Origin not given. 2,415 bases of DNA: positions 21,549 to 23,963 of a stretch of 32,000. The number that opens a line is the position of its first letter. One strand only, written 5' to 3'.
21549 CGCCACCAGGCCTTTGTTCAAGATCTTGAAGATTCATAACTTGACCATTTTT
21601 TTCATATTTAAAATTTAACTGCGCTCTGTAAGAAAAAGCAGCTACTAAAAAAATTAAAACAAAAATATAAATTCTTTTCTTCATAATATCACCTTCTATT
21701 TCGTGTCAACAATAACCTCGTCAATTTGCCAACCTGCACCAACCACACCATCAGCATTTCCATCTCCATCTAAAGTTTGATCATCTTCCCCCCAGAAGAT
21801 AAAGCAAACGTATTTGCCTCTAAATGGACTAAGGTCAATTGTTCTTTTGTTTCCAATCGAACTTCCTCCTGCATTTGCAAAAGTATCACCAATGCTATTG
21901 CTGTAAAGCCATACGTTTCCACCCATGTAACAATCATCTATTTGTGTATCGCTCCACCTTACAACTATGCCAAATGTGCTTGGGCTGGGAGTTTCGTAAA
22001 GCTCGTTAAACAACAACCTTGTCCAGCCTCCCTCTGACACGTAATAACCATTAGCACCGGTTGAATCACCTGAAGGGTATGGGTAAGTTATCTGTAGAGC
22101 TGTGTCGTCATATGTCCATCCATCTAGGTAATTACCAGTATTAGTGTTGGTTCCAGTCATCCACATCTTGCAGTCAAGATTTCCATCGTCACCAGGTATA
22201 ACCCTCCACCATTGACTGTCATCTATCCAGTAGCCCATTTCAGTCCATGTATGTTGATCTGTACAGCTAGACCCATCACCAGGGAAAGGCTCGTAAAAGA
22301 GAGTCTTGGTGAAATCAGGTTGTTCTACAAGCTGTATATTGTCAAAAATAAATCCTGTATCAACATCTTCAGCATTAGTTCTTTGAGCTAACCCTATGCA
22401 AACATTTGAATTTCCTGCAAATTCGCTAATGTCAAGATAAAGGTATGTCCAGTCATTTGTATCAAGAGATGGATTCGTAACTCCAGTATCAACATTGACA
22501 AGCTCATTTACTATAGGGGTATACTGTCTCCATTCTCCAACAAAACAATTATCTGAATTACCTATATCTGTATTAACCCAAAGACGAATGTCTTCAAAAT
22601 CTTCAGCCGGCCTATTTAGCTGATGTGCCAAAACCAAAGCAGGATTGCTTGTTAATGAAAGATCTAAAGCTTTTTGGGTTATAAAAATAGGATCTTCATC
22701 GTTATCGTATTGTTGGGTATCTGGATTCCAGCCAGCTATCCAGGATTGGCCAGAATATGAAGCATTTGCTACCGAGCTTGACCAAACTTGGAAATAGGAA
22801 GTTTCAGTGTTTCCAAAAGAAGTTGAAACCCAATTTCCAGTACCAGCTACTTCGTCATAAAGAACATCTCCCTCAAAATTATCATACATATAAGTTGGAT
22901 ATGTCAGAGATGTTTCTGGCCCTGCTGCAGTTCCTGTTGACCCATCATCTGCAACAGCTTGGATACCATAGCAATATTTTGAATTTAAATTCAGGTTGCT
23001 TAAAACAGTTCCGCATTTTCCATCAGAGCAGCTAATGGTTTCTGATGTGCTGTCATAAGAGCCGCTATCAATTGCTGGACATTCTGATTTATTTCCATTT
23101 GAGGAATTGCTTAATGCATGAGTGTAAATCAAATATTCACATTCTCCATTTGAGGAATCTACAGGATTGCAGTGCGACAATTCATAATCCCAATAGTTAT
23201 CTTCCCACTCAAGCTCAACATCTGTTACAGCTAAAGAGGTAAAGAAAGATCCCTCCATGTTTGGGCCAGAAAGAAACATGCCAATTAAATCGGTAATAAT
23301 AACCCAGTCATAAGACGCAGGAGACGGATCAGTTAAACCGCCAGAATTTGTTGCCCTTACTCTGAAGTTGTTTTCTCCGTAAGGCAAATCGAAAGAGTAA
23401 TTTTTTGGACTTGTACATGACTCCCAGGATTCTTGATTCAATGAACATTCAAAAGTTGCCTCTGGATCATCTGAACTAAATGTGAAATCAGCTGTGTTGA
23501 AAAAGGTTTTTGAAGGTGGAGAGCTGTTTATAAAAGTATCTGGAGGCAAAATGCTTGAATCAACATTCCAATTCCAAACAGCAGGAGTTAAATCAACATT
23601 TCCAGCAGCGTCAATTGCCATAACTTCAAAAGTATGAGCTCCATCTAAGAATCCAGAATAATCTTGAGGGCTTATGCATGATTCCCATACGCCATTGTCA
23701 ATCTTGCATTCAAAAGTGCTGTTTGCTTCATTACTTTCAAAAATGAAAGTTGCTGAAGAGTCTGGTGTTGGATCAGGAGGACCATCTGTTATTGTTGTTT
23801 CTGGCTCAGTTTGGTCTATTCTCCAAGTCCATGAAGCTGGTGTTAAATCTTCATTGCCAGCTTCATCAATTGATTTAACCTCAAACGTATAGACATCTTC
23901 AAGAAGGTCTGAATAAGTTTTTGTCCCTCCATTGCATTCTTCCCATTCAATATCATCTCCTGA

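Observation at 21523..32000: Giant Ig-repeat lipoproteins, a coupled lipoprotein nuclease and a small ORF occupy the position upstream of pheT where pheS normally sits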

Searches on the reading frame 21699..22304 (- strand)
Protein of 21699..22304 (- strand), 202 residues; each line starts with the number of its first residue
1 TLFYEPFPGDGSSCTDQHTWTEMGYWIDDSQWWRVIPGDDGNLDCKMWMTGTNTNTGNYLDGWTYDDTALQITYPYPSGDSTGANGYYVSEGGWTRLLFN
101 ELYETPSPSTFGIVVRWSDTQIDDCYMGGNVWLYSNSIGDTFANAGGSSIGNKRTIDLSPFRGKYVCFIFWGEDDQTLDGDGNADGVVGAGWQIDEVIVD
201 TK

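Call 43: search_protein_families(library=pfam, proteins=[window:21699-22304:-], max_evalue=10)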
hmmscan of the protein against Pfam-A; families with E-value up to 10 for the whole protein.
window:21699-22304:- (202 aa): 0 families

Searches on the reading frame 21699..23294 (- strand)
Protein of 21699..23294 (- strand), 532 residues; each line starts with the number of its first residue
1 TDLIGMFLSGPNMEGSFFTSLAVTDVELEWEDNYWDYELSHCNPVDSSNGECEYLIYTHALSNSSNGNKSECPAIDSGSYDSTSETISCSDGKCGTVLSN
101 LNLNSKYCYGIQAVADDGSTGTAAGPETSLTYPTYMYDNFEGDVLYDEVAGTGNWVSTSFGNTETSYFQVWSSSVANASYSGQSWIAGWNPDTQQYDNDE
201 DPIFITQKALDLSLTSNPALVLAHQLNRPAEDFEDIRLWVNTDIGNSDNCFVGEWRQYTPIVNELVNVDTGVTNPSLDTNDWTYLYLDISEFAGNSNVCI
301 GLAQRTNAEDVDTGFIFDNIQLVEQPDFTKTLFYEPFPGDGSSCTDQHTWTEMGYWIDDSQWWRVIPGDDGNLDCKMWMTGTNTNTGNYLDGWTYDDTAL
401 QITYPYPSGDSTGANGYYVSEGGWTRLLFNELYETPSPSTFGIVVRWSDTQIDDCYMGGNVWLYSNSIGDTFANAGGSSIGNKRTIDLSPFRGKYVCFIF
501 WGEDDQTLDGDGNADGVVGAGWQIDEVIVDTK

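Call 24: find_homologous_proteins(query=window:21699-23294:-, max_evalue=0.001)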
Query window:21699-23294:- (532 aa): 1 proteins with E <= 0.001 among 6538 candidates.
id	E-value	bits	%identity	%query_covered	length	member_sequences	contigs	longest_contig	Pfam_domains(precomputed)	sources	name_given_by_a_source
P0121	3.4e-163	563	54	87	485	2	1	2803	-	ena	-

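Call 37: search_protein_representatives(alignment_id=A2)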
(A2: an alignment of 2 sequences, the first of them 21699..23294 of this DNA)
Query: 2 sequences, 560 profile positions. Proteins with E-value up to 0.001 (for the whole library): 6; up to 1e-10: 4; up to 1e-30: 2. The best 6 are listed.
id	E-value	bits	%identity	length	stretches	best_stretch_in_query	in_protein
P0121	0.0e+00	1040.0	-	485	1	61-559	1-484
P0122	1.7e-263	891.8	-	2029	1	2-557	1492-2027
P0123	3.4e-24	101.8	-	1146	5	505-557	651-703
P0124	1.0e-21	93.6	-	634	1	67-556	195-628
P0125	1.4e-05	40.3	-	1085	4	280-347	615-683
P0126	3.4e-05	39.1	-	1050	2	282-380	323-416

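Call 41: predict_structure(alignment_id=A2)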
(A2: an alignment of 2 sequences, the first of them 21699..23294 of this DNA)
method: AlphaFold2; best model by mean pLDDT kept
length: 532 residues; sequences in the alignment: 2
mean_pLDDT: 34.3   pTM: 0.23
mean pLDDT of the five models: 34.3, 30.2, 29.2, 28.0, 27.8
residues with pLDDT >= 90: 0; 70-90: 0; 50-70: 18; < 50: 514
segments of 3 or more residues with pLDDT < 50: 1-50, 53-55, 57-81, 88-444, 448-485, 493-495, 502-532
pLDDT, mean of each block of 10 residues (from residue 1): 29 30 26 33 44 47 35 40 48 38 40 40 28 25 28 27 23 26 29 31 25 28 32 43 39 38 33 31 37 39 41 36 26 25 29 31 31 31 28 27 23 26 32 37 48 42 37 30 46 49 39 39 44 37
secondary structure, 60 per line:
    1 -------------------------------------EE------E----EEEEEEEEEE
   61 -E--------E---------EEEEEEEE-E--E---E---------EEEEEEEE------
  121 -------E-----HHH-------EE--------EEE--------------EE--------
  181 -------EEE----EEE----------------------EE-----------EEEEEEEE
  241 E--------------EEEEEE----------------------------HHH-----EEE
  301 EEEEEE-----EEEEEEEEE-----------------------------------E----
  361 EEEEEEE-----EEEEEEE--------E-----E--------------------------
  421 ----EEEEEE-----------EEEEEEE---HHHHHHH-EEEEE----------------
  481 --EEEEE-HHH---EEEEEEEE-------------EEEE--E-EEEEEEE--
elements in order: E51-60 E81-88 E107-114 E154-156 E188-190 E195-197 E233-241 E256-261 E298-306 E312-320 E361-367 E373-379 E425-430 E442-448 H452-458 E460-464 E483-487 E495-502 E516-519 E524-530
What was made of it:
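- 21699..23294 (-): Tip region of giant 2 (532 aa), beta-rich and non-repetitive. The middle part is a divergent InhA-like MAM domain. The AF2 model was unusable, pLDDT 34 (call 41).
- On InhA-like MAM domain (PF20773): No usable structure (call 41).
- The ligand of the tip domain is unknown, and its structure could not be modelled (call 41).
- Tried and rejected: Structure of the tip region: failed, pLDDT 34 with a 2-sequence alignment (call 41).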

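Call 43: search_protein_families(library=pfam, proteins=[window:21699-23294:-], max_evalue=10)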
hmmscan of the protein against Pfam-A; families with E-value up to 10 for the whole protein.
window:21699-23294:- (532 aa): 0 families

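Call 44: search_protein_families(library=pfam, proteins=[P0123, P0124, P0125, P0126], max_evalue=0.01)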
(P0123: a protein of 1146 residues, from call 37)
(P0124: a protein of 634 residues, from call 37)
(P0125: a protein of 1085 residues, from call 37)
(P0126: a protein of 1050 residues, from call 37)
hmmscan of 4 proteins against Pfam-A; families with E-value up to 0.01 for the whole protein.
P0123 (1146 aa): 6 families
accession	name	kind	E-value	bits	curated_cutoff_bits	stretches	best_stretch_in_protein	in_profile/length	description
PF05345.18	He_PIG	-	1e-08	35.9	24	2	962-1040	1-83/96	Putative Ig domain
PF18957.6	RibLong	-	2e-08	35.4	27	1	898-948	36-87/93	Long Rib domain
PF04717.18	Phage_base_V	-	4.7e-06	27.3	23.8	0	298-322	25-53/75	Type VI secretion system/phage-baseplate injector OB domain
PF17963.7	Big_9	-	9.7e-05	23.6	23.6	1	960-1039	1-77/89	Bacterial Ig domain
PF20773.4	InhA-like_MAM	-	0.001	19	26.9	0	811-839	106-142/191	Immune inhibitor A-like, MAM domain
PF11207.13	DUF2989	-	0.003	17.9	23.8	0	440-458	106-124/201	Protein of unknown function (DUF2989)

P0124 (634 aa): 0 families

P0125 (1085 aa): 4 families
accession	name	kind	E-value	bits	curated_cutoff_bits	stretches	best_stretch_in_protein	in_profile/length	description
PF20773.4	InhA-like_MAM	-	8.5e-23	81.3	26.9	2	134-177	120-162/191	Immune inhibitor A-like, MAM domain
PF05345.18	He_PIG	-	4.7e-08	33.8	24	1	915-995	1-84/96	Putative Ig domain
PF21471.3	Reelin_subrepeat-B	-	6.2e-06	26.4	27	0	446-499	72-125/127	Reelin subrepeat B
PF18957.6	RibLong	-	0.00017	22.8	27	0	927-991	14-77/93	Long Rib domain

P0126 (1050 aa): 6 families
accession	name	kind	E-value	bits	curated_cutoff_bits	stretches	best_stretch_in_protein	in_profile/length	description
PF00963.24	Cohesin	-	6.4e-18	65.7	24.1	2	534-654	3-135/139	Cohesin domain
PF20773.4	InhA-like_MAM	-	4.7e-09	36.5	26.9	0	322-367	119-163/191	Immune inhibitor A-like, MAM domain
PF13860.13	FlgD_ig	-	1.1e-08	35.4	27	1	975-1035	13-74/79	FlgD Ig-like domain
PF18962.6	Por_Secre_tail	-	6.6e-06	26.8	27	1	966-1047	2-74/75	Secretion system C-terminal sorting domain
PF21471.3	Reelin_subrepeat-B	-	0.00069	19.8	27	0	302-366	61-126/127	Reelin subrepeat B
PF13585.12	CHU_C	-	0.0015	19.1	27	1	983-1045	26-81/86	CHU_C Type IX secretion signal domain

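Call 50: find_related_loci(query=A4, collection=metagenome_contigs, flank=10000)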
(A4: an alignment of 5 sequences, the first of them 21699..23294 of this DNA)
Query A4 (532 aa) in metagenome_contigs; peptide patterns used: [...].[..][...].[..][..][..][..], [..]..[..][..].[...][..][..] (x = any residue, [..] = any of these).
465 stretches matched a pattern; 7 encode a relative of the query (tblastn E <= 1e-3); 7 distinct loci.
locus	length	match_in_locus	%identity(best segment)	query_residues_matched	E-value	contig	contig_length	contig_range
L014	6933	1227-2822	97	1-532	0e+0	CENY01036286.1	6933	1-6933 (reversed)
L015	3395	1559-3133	87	1-532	0e+0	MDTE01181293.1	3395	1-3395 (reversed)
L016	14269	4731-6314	74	1-532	0e+0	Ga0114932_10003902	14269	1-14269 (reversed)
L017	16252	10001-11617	72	1-532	0e+0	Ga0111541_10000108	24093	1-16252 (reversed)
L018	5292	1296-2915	70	1-532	0e+0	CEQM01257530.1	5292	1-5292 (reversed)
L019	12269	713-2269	39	4-532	4e-106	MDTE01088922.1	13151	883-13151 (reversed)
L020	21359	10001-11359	25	51-532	3e-29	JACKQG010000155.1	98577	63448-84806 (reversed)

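Call 55: search_protein_families(library=pfam, proteins=[L020:8054-9235:+, L020:11326-14490:+, L020:5154-6668:-, L020:3985-5145:-, L020:14487-15752:-, L020:15707-16789:-, L020:16786-18375:-, L017:3-4670:+, L017:4670-5455:+], max_evalue=0.001)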
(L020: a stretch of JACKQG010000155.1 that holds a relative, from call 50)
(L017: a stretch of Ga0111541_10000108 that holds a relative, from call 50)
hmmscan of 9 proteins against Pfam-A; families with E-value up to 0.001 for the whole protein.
L020:8054-9235:+ (393 aa): 3 families
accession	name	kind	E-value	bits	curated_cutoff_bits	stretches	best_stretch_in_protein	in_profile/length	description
PF00108.29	Thiolase_N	-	4.3e-75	252.9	26.4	1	6-261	1-257/260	Thiolase, N-terminal domain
PF02803.24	Thiolase_C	-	2e-44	150.6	27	1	271-389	4-122/123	Thiolase, C-terminal domain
PF00109.32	ketoacyl-synt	-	9.5e-07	29.1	20.8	1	82-123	166-207/252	Beta-ketoacyl synthase, N-terminal domain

L020:11326-14490:+ (1054 aa): 3 families
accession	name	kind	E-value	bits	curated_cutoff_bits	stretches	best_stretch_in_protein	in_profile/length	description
PF00082.27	Peptidase_S8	-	1e-24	87.8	21.8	1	168-414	3-264/288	Subtilase family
PF01839.29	FG-GAP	-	1.3e-11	44.6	22.1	0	735-755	4-24/37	FG-GAP repeat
PF13517.12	FG-GAP_3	-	1e-06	29.7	26.9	0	740-803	1-60/61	FG-GAP-like repeat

L020:5154-6668:- (504 aa): 1 family
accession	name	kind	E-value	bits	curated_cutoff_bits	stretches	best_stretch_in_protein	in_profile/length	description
PF00395.25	SLH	-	7.2e-11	42.3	20.8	1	22-61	1-40/44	S-layer homology domain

L020:3985-5145:- (386 aa): 0 families

L020:14487-15752:- (421 aa): 1 family
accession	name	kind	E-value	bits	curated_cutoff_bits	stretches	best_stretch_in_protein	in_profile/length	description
PF04932.20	Wzy_C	-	1.8e-14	54.2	31.7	1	227-361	3-148/149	O-Antigen ligase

L020:15707-16789:- (360 aa): 1 family
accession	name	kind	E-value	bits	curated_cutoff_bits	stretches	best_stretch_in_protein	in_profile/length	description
PF13439.12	Glyco_transf_4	-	0.00052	20.5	28.5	0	21-189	9-167/170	Glycosyltransferase Family 4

L020:16786-18375:- (529 aa): 1 family
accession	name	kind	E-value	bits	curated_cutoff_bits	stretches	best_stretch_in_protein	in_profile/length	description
PF01663.27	Phosphodiest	-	3.7e-38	132.4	23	1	4-440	1-339/342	Type I phosphodiesterase / nucleotide pyrophosphatase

L017:3-4670:+ (1555 aa): 4 families
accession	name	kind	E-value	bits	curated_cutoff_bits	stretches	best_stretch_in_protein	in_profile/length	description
PF19077.6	Big_13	-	4.3e-30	104.7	27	0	653-737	7-101/102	Bacterial Ig-like domain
PF13750.12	Big_3_3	-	4.3e-11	43.1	27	0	788-831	9-53/157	Bacterial Ig-like domain (group 3)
PF07495.19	Y_Y_Y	-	1.6e-10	41.1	26.6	0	943-980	19-59/65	Y_Y_Y domain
PF12245.14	Big_3_2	-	1.8e-06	28.6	23.3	0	876-903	94-121/122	Bacterial Ig-like domain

L017:4670-5455:+ (261 aa): 1 family
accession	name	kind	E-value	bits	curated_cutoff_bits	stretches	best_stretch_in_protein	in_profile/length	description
PF01223.29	Endonuclease_NS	-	1.1e-52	179.3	23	1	40-240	15-222/223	DNA/RNA non-specific endonuclease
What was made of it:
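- Closest known: Treponema denticola dentilisin. Same: A distant tip-domain homologue (L020) also sits beside an S8 lipoprotein (call 55).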

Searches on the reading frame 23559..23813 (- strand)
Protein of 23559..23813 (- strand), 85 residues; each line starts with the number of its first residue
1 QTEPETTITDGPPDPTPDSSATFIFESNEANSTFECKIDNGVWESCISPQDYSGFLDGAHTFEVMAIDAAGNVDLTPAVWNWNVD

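Call 83: predict_structure(alignment_id=A7)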
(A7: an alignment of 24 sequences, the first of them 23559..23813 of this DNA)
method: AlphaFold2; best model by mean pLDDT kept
length: 85 residues; sequences in the alignment: 24
mean_pLDDT: 97.5   pTM: 0.85
mean pLDDT of the five models: 97.5, 97.3, 97.1, 96.2, 95.7
residues with pLDDT >= 90: 84; 70-90: 1; 50-70: 0; < 50: 0
segments of 3 or more residues with pLDDT < 50: none
pLDDT, mean of each block of 10 residues (from residue 1): 95 98 98 98 98 98 98 98 98
secondary structure, 60 per line:
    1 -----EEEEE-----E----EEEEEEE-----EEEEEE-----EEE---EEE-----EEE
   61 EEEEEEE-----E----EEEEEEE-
elements in order: E6-10 E21-27 E33-38 E44-46 E50-52 E58-67 E78-84

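Call 85: fold_search(model_id=the predicted structure, library=pdb)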
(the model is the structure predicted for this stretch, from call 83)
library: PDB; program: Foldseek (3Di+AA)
matches with E <= 10: 1349; with E <= 0.001: 0
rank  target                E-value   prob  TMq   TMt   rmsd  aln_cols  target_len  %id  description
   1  2yn3_D                1.4e-03  1.00  0.66  0.30   4.1       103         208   21  Structural insight into the giant calcium-binding adhesin SiiE: implications for the adhesion of Salmonella enterica t (released 2013-04-03)
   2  3ott_A                1.5e-03  1.00  0.65  0.09   3.0        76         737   14  Crystal Structure of the extracellular domain of the putative one component system BT4673 from B. thetaiotaomicron (released 2011-08-10)
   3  3pe9_A                1.6e-03  1.00  0.68  0.64   3.3        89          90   18  Structures of Clostridium thermocellum CbhA fibronectin(III)-like modules (released 2011-11-23)
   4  3pe9_B                2.0e-03  1.00  0.68  0.67   3.1        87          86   17  Structures of Clostridium thermocellum CbhA fibronectin(III)-like modules (released 2011-11-23)
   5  4a2m_B                2.2e-03  1.00  0.80  0.11   2.9       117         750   16  Structure of the periplasmic domain of the heparin and heparan sulphate sensing hybrid two component system BT4663 in  (released 2012-05-02)
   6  4a2m_D                2.2e-03  1.00  0.67  0.09   2.1        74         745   19  Structure of the periplasmic domain of the heparin and heparan sulphate sensing hybrid two component system BT4663 in  (released 2012-05-02)
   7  3va6_A                2.6e-03  1.00  0.65  0.08   2.9        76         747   14  Crystal Structure of the extracellular domain of the putative hybrid two component system BT4673 from B. thetaiotaomic (released 2012-06-13)
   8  4a2m_A                3.0e-03  1.00  0.69  0.09   2.1        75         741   19  Structure of the periplasmic domain of the heparin and heparan sulphate sensing hybrid two component system BT4663 in  (released 2012-05-02)
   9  6fg9_B                3.4e-03  1.00  0.65  0.08   3.7        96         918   14  Mouse SORCS2 ectodomain (sortilin related VPS10 domain containing receptor 2) (released 2018-08-01)
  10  9kvu                  3.6e-03  1.00  0.69  0.63   3.4        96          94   17  Structure of B1 domain in the bifunctional enzyme CelAly (released 2026-03-18)
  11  6aem_A                3.8e-03  1.00  0.70  0.70   3.2        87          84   16  Crystal structure of the PKD1 domain of Vibrio anguillarum Epp (released 2018-12-12)
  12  3pe9_D                3.8e-03  1.00  0.65  0.65   3.5        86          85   19  Structures of Clostridium thermocellum CbhA fibronectin(III)-like modules (released 2011-11-23)
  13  4a2m_C                4.4e-03  1.00  0.68  0.09   2.1        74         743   19  Structure of the periplasmic domain of the heparin and heparan sulphate sensing hybrid two component system BT4663 in  (released 2012-05-02)
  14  3va6_B                4.7e-03  1.00  0.65  0.09   2.9        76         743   14  Crystal Structure of the extracellular domain of the putative hybrid two component system BT4673 from B. thetaiotaomic (released 2012-06-13)
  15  4aqo                  5.0e-03  1.00  0.75  0.74   2.8        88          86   11  CRYSTAL STRUCTURE OF THE CALCIUM BOUND PKD-like DOMAIN OF COLLAGENASE G FROM CLOSTRIDIUM HISTOLYTICUM AT 0.99 ANGSTROM R (released 2013-06-05)
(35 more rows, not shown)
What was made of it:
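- On Big_13 / OmpL47-type Ig-like domain (PF19077, NF047446): AF2 pLDDT 97.5 with seven strands; Foldseek TM 0.65-0.80 to BIg, PKD and Y_Y_Y domains (calls 83, 85).
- Adhesin-like architecture, with structural matches to SiiE-type BIg domains (call 85).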
